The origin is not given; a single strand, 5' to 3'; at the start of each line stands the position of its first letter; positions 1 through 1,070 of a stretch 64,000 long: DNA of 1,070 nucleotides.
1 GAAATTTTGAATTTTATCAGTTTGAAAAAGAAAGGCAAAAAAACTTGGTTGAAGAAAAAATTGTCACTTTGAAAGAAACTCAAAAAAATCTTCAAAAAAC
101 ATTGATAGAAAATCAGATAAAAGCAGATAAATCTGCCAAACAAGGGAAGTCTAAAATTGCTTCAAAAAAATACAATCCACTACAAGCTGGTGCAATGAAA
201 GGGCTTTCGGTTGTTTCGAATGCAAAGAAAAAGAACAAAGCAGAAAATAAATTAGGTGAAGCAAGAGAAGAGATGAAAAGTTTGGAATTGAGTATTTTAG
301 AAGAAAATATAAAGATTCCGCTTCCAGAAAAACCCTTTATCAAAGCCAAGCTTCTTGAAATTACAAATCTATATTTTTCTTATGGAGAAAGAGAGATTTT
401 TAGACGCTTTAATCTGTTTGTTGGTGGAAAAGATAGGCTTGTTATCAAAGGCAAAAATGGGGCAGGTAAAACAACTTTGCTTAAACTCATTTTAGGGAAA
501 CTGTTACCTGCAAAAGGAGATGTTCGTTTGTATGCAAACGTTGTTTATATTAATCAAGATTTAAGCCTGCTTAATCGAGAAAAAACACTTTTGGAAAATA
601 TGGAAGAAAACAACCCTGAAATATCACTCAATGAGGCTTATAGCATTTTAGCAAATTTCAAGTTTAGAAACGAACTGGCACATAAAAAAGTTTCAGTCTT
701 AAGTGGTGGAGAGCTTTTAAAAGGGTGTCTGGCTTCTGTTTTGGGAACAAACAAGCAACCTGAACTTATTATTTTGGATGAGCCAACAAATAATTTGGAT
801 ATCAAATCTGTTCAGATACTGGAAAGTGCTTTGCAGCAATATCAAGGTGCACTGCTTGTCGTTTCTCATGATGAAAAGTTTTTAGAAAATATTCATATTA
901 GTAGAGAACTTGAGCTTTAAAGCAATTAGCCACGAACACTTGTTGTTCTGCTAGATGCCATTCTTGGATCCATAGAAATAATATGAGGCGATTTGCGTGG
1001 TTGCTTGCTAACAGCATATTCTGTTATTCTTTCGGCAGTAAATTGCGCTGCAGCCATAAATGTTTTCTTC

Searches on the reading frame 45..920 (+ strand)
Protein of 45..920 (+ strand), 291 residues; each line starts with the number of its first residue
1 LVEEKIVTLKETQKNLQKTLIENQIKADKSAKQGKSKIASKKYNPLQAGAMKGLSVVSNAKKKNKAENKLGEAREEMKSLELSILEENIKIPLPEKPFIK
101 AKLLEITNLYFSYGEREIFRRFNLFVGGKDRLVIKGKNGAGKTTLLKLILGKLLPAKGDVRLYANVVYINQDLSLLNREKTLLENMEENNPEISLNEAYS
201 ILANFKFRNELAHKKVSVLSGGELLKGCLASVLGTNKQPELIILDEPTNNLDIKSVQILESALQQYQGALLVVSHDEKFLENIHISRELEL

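Call 45: search_protein_families(library=pfam, proteins=[window:45-920:+], max_evalue=0.00001)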
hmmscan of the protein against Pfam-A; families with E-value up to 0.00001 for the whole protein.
window:45-920:+ (291 aa): 1 family
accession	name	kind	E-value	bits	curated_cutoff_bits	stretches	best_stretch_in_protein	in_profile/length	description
PF00005.33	ABC_tran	-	3.5e-19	70.2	25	1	124-249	6-137/137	ABC transporter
